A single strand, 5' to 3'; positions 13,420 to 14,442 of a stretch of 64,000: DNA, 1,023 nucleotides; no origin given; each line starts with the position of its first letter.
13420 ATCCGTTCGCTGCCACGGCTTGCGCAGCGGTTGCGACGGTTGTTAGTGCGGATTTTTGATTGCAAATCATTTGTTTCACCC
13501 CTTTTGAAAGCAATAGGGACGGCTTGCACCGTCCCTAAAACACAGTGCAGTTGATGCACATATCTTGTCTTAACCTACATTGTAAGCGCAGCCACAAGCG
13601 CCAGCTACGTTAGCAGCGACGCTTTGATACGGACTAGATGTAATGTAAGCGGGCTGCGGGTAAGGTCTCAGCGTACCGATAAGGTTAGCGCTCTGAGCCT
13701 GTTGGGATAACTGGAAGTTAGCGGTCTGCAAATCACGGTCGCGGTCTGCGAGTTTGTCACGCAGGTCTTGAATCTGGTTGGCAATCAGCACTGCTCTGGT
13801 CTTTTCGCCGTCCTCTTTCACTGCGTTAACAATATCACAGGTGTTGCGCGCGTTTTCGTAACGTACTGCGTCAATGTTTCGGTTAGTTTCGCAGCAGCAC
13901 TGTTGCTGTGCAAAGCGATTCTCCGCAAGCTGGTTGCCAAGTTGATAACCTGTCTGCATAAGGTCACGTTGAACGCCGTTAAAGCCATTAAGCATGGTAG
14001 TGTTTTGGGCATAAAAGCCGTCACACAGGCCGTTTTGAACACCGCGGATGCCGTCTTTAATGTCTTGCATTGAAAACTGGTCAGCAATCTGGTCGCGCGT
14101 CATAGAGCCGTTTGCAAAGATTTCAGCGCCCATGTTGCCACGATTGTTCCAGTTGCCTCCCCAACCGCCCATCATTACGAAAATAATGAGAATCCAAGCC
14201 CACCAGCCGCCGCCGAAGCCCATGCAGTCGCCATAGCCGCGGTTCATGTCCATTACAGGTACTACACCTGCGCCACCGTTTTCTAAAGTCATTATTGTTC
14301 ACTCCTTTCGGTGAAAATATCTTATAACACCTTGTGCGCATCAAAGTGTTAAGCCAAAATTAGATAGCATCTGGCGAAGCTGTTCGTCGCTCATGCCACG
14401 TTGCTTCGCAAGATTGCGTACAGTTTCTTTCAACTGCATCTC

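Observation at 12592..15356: Terminator-insulated cargo module next to attP: five uncharacterised proteins plus a small sigma-r4-like regulator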

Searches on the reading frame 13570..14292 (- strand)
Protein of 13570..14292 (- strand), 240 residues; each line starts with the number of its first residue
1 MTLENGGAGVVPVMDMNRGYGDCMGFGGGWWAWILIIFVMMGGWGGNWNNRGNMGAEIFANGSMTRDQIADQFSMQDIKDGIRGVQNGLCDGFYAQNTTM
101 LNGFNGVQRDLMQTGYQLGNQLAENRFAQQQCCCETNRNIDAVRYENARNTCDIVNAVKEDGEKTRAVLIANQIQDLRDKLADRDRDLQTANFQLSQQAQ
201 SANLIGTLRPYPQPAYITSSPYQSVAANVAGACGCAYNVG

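Call 7: search_protein_families(library=pfam, proteins=[window:13570-14292:-], max_evalue=1)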
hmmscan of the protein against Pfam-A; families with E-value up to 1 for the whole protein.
window:13570-14292:- (240 aa): 1 family
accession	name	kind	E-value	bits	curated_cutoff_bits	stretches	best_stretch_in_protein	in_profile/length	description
PF04051.21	TRAPP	-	0.013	15.7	27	1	100-160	15-62/154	Transport protein particle (TRAPP) component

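Call 8: search_protein_families(library=phrogs, proteins=[window:13570-14292:-], max_evalue=0.1)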
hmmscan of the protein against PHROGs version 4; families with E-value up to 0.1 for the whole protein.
window:13570-14292:- (240 aa): 2 families
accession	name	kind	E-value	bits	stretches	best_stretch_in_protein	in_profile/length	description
phrog_16490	-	unknown function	6.1e-26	92.7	1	3-238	3-278/286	-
phrog_9288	-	unknown function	4.6e-07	30.7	2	84-142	105-163/234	-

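Call 9: search_protein_families(library=ncbifam, proteins=[window:13570-14292:-], max_evalue=1)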
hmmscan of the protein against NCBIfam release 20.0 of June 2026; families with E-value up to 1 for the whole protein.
window:13570-14292:- (240 aa): 0 families

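Call 10: search_dna_similar(query=window:13570-14292:-, collection=phages, mode=protein, max_rows=30, max_evalue=0.001)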
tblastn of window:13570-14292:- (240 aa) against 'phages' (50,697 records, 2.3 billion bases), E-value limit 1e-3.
Records with a match: 29; places in all: 29; records where one place covers at least 80% of the query: 19.
Best place of each record, by identity: <60% 29.
By first word of the organism name: Bacteriophage 15; Clostridium 6; Dulem 4; bajarodcaudo 2; uncultured 2.
By host as written in the record: - 18; Clostridium perfringens 3; Propithecus coquereli 2; Varecia variegata 2; Clostridium perfringens 012 1; Peromyscus fraterculus 1; Clostridium perfringens 2589 1; Clostridium perfringens JCM 1290 1.
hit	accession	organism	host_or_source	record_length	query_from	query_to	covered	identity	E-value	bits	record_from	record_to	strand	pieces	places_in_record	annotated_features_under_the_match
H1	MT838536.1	Bacteriophage sp.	human fecal samples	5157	31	224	81%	54.6%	6e-53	188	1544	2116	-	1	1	record has no annotation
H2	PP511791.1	Dulem virus 39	Propithecus coquereli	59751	10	224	90%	42.8%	4e-39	149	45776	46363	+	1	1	hypothetical protein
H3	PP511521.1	Dulem virus 36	Varecia variegata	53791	28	223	82%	44.9%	1e-39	150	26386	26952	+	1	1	hypothetical protein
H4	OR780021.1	Clostridium phage XP41-N3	Clostridium perfringens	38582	7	224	91%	37.2%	1e-25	110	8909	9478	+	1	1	hypothetical protein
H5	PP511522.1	Dulem virus 35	Varecia variegata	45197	8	221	89%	37.4%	2e-30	124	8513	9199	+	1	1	hypothetical protein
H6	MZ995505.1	Clostridium phage vB_CpeP_PMQ04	Clostridium perfringens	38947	7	224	91%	35.3%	6e-24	105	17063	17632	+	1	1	hypothetical protein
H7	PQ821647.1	Clostridium phage HMD-PC1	Clostridium perfringens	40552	7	224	91%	34.4%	2e-20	96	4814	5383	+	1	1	hypothetical protein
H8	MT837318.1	Bacteriophage sp.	human fecal samples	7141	26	222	82%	36.7%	6e-17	85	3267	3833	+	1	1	record has no annotation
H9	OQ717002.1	Clostridium phage vB_CpeS-17DYC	Clostridium perfringens 012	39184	7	222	90%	32.4%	2e-16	84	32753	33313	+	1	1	hypothetical protein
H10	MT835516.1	Bacteriophage sp.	human fecal samples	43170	8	221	89%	31.4%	1e-13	75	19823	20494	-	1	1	record has no annotation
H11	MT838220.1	Bacteriophage sp.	human fecal samples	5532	22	222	84%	33.3%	5e-24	105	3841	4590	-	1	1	record has no annotation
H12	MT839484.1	Bacteriophage sp.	human fecal samples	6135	13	224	88%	29.6%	8e-14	76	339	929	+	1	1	record has no annotation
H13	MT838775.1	Bacteriophage sp.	human fecal samples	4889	22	221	83%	31.0%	4e-20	94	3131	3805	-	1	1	record has no annotation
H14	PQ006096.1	bajarodcaudo virus 5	Peromyscus fraterculus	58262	6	221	90%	28.2%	2e-14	78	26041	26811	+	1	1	hypothetical protein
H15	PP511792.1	Dulem virus 33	Propithecus coquereli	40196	28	222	81%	31.1%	1e-12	72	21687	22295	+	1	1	hypothetical protein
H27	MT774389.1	uncultured phage cr116_1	human feces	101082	110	222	47%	28.5%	3e-4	47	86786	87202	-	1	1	spike protein/glycoprotein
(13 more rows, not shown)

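Call 12: get_annotated_region(hit=H4, flank=6000)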
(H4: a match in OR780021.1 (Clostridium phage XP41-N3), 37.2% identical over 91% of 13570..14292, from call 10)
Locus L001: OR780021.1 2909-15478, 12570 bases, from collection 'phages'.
description: Clostridium phage XP41-N3, complete genome.
organism: Clostridium phage XP41-N3 (NCBI taxid 3093939)
taxonomy: Viruses; Duplodnaviria; Heunggongvirae; Uroviricota; Caudoviricetes
host: Clostridium perfringens; source: sewage; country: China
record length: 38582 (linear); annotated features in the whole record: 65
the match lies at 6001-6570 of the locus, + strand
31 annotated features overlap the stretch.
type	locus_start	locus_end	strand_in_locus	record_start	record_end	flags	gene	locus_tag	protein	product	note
CDS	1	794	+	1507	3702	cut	-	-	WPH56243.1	tail protein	-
CDS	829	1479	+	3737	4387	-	-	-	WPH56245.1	N-acetylmuramoyl-L-alanine amidase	-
CDS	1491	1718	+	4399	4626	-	-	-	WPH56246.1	holin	-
CDS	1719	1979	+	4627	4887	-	-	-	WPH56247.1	hypothetical protein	-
CDS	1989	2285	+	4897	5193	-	-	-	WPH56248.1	hypothetical protein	-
CDS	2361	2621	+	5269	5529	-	-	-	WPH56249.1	hypothetical protein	-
CDS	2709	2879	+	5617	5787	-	-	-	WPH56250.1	hypothetical protein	-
CDS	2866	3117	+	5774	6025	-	-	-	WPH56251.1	hypothetical protein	-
CDS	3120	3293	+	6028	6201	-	-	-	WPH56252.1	hypothetical protein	-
CDS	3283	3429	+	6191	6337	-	-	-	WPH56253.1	hypothetical protein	-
CDS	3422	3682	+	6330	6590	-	-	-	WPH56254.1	hypothetical protein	-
CDS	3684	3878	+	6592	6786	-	-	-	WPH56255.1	hypothetical protein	-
CDS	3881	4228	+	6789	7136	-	-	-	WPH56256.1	hypothetical protein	-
CDS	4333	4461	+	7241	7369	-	-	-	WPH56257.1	hypothetical protein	-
CDS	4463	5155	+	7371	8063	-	-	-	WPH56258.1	antirepressor protein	-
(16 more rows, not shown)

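Call 13: get_annotated_region(hit=H2, flank=6000)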
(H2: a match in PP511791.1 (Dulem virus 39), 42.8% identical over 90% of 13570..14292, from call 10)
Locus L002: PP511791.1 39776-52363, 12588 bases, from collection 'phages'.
description: Dulem virus 39 isolate Duke_28FS_1, complete genome.
organism: Dulem virus 39 (NCBI taxid 3145757)
taxonomy: Viruses; Duplodnaviria; Heunggongvirae; Uroviricota; Caudoviricetes
host: Propithecus coquereli; source: feces; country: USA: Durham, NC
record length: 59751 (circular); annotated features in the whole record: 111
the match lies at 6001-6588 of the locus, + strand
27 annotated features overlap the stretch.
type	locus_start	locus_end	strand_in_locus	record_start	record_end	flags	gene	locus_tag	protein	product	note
CDS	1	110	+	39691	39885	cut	-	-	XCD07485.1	hypothetical protein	-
CDS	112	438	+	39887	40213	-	-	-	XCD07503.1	hypothetical protein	-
CDS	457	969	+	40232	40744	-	-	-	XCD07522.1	hypothetical protein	-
CDS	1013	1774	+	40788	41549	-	-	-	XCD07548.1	replisome organizer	-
CDS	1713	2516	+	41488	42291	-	-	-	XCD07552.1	replicative helicase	-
CDS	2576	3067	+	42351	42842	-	-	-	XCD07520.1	hypothetical protein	-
CDS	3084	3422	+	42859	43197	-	-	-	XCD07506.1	hypothetical protein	-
CDS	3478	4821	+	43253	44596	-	-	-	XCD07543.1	integrase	-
CDS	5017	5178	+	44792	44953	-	-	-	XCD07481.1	hypothetical protein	-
CDS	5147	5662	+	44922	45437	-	-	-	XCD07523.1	hypothetical protein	-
CDS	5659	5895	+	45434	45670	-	-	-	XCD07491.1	hypothetical protein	-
CDS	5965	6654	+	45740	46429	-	-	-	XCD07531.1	hypothetical protein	-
CDS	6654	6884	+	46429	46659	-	-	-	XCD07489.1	hypothetical protein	-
CDS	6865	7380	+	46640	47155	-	-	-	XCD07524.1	hypothetical protein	-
CDS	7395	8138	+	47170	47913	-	-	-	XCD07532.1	hypothetical protein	-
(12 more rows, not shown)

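Call 14: get_annotated_region(hit=H3, flank=6000)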
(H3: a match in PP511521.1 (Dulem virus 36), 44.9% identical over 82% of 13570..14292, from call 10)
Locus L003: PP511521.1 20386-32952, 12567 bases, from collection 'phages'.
description: Dulem virus 36 isolate Duke_24FS_3, complete genome.
organism: Dulem virus 36 (NCBI taxid 3145754)
taxonomy: Viruses; Duplodnaviria; Heunggongvirae; Uroviricota; Caudoviricetes
host: Varecia variegata; source: feces; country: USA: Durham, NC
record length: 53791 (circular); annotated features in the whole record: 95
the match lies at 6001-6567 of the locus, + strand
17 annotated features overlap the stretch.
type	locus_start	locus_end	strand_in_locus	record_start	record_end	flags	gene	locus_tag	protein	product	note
CDS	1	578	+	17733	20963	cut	-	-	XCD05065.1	minor tail protein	-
CDS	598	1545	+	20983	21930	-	-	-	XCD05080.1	tail protein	-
CDS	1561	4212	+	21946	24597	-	-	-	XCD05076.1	hypothetical protein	Siphovirus reqiPepy6 Gp37-like protein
CDS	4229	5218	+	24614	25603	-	-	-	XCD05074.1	receptor-binding protein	-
CDS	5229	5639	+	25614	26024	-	-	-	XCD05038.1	hypothetical protein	-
CDS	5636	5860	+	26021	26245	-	-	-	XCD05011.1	hypothetical protein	-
CDS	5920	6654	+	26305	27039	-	-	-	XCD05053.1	hypothetical protein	-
CDS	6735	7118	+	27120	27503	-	-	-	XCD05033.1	hypothetical protein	-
CDS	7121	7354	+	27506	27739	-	-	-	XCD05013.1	hypothetical protein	-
CDS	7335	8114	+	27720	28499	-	-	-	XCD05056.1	hypothetical protein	-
CDS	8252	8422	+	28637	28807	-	-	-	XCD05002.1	hypothetical protein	-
CDS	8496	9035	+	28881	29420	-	-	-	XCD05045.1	hypothetical protein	-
CDS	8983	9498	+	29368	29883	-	-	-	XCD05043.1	hypothetical protein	-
CDS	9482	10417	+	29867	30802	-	-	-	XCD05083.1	toprim-like protein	-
CDS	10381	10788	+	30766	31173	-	-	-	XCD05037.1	hypothetical protein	-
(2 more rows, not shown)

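Call 15: search_solved_structures(query=window:13570-14292:-, max_evalue=10)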
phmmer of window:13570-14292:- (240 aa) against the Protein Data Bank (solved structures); distinct sequences matched with E-value up to 10: 4.
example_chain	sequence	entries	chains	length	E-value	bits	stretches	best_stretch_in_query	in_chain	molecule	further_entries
7yfj_A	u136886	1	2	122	0.88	12.1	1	79-183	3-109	Pre-mRNA-splicing regulator WTAP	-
7vf2_C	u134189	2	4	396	1.1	11.8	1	75-191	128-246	Pre-mRNA-splicing regulator WTAP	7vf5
9xof_A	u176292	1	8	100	2.5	10.6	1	109-184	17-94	Pre-mRNA-splicing regulator WTAP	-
7yg4_B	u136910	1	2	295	5.1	9.6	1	75-190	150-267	Pre-mRNA-splicing regulator WTAP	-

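Call 23: get_annotated_region(hit=H5, flank=6000)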
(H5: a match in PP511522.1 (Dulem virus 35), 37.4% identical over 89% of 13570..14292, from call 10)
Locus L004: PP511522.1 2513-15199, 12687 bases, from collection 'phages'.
description: Dulem virus 35 isolate Duke_24FS_4, complete genome.
organism: Dulem virus 35 (NCBI taxid 3145753)
taxonomy: Viruses; Duplodnaviria; Heunggongvirae; Uroviricota; Caudoviricetes
host: Varecia variegata; source: feces; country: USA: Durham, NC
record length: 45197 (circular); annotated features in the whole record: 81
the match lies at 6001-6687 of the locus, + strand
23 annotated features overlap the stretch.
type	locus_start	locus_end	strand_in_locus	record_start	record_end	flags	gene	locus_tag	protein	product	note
CDS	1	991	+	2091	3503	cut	-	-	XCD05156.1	portal protein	-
CDS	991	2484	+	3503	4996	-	-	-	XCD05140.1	hypothetical protein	-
CDS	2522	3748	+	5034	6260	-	-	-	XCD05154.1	minor capsid protein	-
CDS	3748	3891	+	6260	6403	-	-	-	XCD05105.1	hypothetical protein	-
CDS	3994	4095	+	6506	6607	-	-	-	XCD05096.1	hypothetical protein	-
CDS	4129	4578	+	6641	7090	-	-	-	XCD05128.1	hypothetical protein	-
CDS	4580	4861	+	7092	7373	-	-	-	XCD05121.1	hypothetical protein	-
CDS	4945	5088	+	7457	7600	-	-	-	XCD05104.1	hypothetical protein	-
CDS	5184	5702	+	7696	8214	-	-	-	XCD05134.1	hypothetical protein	-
CDS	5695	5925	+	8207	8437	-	-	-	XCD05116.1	hypothetical protein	-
CDS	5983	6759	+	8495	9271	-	-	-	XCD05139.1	hypothetical protein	-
CDS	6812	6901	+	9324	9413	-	-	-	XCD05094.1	hypothetical protein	-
CDS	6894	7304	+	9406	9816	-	-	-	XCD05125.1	hypothetical protein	-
CDS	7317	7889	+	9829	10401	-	-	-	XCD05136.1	hypothetical protein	-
CDS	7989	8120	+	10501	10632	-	-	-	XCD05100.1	hypothetical protein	-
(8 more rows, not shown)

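Call 24: get_annotated_region(hit=H9, flank=6000)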
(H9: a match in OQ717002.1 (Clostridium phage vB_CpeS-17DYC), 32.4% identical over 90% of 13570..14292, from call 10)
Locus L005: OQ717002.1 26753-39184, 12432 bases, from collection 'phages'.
description: Clostridium phage vB_CpeS-17DYC, complete genome.
organism: Clostridium phage vB_CpeS-17DYC (NCBI taxid 3038269)
taxonomy: Viruses
host: Clostridium perfringens 012; source: waste water; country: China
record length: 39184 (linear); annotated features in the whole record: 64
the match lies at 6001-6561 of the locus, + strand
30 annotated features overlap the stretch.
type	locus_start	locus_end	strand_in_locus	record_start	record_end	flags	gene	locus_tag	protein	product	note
CDS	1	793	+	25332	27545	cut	-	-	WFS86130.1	endopeptidase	-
CDS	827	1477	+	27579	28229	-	-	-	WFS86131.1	N-acetylmuramoyl-L-alanine amidase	-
CDS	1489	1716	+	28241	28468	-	-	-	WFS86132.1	holin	-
CDS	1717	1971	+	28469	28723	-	-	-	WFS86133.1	recombination related exonuclease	-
CDS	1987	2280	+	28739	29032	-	-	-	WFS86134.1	hypothetical protein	-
CDS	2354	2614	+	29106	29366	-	-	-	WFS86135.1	hypothetical protein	-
CDS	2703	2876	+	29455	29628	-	-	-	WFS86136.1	hypothetical protein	-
CDS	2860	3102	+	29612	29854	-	-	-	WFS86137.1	hypothetical protein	-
CDS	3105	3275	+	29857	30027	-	-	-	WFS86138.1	hypothetical protein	-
CDS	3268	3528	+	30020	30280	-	-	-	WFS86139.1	hypothetical protein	-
CDS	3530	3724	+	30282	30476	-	-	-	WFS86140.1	hypothetical protein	-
CDS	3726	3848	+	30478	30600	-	-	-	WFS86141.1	hypothetical protein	-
CDS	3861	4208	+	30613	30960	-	-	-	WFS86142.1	hypothetical protein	-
CDS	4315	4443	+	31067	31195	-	-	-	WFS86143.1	hypothetical protein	-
CDS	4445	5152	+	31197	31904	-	-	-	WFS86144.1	antirepressor protein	-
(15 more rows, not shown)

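Call 25: get_annotated_region(hit=H14, flank=6000)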
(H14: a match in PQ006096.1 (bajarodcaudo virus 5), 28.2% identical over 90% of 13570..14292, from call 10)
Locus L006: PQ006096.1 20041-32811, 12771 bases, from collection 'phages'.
description: Bajarodcaudo virus 5 isolate BGG_03_5, complete genome.
organism: bajarodcaudo virus 5 (NCBI taxid 3342784)
taxonomy: Viruses; Duplodnaviria; Heunggongvirae; Uroviricota; Caudoviricetes
host: Peromyscus fraterculus; source: feces; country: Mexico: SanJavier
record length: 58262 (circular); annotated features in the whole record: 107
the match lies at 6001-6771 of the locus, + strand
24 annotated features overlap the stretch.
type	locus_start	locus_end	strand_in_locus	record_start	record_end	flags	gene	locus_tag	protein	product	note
CDS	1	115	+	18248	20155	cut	-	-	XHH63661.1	hypothetical protein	-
CDS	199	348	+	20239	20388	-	-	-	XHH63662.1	hypothetical protein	-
CDS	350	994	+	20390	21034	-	-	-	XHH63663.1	hypothetical protein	-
CDS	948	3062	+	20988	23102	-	-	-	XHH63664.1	hypothetical protein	-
CDS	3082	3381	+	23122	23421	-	-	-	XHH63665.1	hypothetical protein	-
CDS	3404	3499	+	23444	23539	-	-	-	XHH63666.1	hypothetical protein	-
CDS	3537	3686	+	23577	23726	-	-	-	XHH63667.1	r1t holin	-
CDS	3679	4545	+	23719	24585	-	-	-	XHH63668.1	C39-like family peptidase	-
CDS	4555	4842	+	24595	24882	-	-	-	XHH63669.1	hypothetical protein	-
CDS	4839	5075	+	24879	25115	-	-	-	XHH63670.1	hypothetical protein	-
CDS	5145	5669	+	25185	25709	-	-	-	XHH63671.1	hypothetical protein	-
CDS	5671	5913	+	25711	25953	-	-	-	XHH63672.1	hypothetical protein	-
CDS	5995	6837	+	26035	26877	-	-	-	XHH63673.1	hypothetical protein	-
CDS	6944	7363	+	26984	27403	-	-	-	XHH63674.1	hypothetical protein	-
CDS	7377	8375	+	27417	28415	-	-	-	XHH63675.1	hypothetical protein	-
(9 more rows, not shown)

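Call 26: get_annotated_region(hit=H15, flank=6000)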
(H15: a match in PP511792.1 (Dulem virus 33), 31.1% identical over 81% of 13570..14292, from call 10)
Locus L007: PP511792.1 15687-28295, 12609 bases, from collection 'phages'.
description: Dulem virus 33 isolate Duke_28FS_2, complete genome.
organism: Dulem virus 33 (NCBI taxid 3145751)
taxonomy: Viruses; Duplodnaviria; Heunggongvirae; Uroviricota; Caudoviricetes
host: Propithecus coquereli; source: feces; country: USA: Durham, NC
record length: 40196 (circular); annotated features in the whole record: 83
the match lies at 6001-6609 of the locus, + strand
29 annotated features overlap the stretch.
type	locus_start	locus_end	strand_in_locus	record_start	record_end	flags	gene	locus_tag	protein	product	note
CDS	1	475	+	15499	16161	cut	-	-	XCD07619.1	hypothetical protein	-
CDS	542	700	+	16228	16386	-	-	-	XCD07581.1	hypothetical protein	-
CDS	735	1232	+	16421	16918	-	-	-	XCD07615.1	hypothetical protein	-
CDS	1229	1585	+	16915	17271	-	-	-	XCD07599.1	hypothetical protein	-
CDS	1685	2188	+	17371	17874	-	-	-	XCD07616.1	hypothetical protein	-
CDS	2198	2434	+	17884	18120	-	-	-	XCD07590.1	hypothetical protein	-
CDS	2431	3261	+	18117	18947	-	-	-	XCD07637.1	PGrP protein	-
CDS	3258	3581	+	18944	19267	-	-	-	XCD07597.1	hypothetical protein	-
CDS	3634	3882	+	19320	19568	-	-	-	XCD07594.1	hypothetical protein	-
CDS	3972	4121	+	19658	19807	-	-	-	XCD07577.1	hypothetical protein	-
CDS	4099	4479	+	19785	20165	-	-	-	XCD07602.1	hypothetical protein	-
CDS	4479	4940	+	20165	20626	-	-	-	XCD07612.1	hypothetical protein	-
CDS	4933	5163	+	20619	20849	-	-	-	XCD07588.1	hypothetical protein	-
CDS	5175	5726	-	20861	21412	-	-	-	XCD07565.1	endonuclease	-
CDS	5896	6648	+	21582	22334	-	-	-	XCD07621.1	hypothetical protein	-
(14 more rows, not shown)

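Call 28: find_homologous_proteins(query=window:13570-14292:-, max_evalue=0.00001)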
Query window:13570-14292:- (240 aa): 6650 proteins with E <= 0.00001 among 6859 candidates; the best 120 are listed.
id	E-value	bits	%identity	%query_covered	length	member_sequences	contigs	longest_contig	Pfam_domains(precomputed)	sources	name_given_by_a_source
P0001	5.1e-157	539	99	99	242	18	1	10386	-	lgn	-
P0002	9.1e-156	534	97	100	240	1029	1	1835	-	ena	-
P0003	1.2e-140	485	90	98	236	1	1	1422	-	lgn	-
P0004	1.7e-139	481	88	99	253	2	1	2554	-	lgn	-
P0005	4.3e-135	467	86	99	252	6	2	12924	-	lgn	-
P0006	1.2e-134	465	88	99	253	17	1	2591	-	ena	-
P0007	4.6e-132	457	83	99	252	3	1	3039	-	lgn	-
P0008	5.6e-131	453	83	98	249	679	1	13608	-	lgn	-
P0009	1.4e-130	452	84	96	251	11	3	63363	-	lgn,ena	-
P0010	8.4e-128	443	83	99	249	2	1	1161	-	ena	-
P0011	9.2e-128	443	84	98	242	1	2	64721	-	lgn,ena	-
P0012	5.5e-122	424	80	98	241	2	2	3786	-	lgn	-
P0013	4.8e-116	404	78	98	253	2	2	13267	-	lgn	-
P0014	3.8e-115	401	94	78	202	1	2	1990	-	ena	-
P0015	1.2e-114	400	73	96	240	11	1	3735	-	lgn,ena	-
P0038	1.2e-95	338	63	93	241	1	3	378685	-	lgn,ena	-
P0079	3.3e-90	320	62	98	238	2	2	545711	-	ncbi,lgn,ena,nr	ncbi:MAG: hypothetical protein DBY32_04205 [Phascolarctobacterium sp.]|nr:MAG: hypothetical protein 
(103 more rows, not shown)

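Call 29: find_encoding_contigs(protein=P0079, flank=10000, max_places=2)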
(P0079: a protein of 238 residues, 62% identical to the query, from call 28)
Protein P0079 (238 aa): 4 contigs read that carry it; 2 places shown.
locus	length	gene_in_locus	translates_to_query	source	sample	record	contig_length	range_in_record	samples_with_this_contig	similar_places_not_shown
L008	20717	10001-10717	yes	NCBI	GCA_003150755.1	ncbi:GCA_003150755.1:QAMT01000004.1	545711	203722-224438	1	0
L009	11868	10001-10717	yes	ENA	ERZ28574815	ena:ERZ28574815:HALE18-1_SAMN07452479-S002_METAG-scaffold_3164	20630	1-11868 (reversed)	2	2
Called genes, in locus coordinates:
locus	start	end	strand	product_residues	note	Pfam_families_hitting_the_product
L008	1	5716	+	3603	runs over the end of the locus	PF01464:SLT (weak), PF18809:PBECR1, PF00270:DEAD (faint), PF04851:ResIII, PF00271:Helicase_C (faint), PF05175:MTS (faint), PF18857:LPD38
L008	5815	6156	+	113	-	-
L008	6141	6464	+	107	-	-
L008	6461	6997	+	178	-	PF01510:Amidase_2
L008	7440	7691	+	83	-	PF19791:DUF6275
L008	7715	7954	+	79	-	-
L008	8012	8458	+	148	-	-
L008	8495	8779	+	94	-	-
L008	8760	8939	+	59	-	-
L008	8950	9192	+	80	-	PF07638:Sigma70_ECF (weak), PF00196:GerE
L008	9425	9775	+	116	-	-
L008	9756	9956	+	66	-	-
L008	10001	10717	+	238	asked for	-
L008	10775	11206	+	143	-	-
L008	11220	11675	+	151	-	PF25223:DUF7841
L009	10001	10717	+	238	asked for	-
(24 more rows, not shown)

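Call 30: find_encoding_contigs(protein=P0038, flank=10000, max_places=2)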
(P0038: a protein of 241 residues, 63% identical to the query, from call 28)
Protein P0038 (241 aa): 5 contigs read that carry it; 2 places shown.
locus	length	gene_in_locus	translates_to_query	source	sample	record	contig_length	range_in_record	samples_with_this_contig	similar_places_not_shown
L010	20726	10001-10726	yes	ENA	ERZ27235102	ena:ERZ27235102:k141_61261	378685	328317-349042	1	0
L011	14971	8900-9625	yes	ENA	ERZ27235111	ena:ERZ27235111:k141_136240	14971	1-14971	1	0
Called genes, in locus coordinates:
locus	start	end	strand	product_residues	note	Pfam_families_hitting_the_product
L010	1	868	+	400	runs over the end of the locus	PF04865:Baseplate_J (weak)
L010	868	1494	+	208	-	PF11041:Phage_Wedge1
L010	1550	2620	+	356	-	-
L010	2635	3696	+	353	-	PF11839:Alanine_zipper (faint)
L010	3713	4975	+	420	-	-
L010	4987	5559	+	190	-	PF14301:DUF4376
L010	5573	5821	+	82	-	-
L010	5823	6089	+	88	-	-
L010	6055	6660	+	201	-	-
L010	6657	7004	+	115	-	-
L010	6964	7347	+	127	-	-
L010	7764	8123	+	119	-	-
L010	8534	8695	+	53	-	-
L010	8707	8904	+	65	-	-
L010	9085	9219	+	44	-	PF00196:GerE (weak)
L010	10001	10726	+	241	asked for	-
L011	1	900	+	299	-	?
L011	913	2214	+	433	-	PF11839:Alanine_zipper (faint)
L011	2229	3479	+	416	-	-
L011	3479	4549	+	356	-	PF04055:Radical_SAM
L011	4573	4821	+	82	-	-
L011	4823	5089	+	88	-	-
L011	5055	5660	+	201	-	-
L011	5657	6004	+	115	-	-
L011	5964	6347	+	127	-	-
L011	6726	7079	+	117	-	-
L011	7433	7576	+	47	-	-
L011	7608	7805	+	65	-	-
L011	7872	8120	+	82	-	PF07638:Sigma70_ECF (weak), PF00196:GerE, PF04545:Sigma70_r4 (weak), PF08281:Sigma70_r4_2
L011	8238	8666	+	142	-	-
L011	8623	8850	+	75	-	-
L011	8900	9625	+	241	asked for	-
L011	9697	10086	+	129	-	-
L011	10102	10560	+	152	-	PF25223:DUF7841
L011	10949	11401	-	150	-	PF00011:HSP20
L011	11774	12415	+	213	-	PF00857:Isochorismatase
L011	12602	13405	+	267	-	PF01177:Asp_Glu_race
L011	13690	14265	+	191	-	PF01899:MNHE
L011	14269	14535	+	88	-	PF04066:MrpF_PhaF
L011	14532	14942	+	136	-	PF03334:PhaG_MnhG_YufB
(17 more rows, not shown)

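Call 31: search_protein_families(library=padloc, proteins=[window:13570-14292:-], max_evalue=1)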
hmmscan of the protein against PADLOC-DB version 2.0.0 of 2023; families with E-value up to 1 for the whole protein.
window:13570-14292:- (240 aa): 0 families
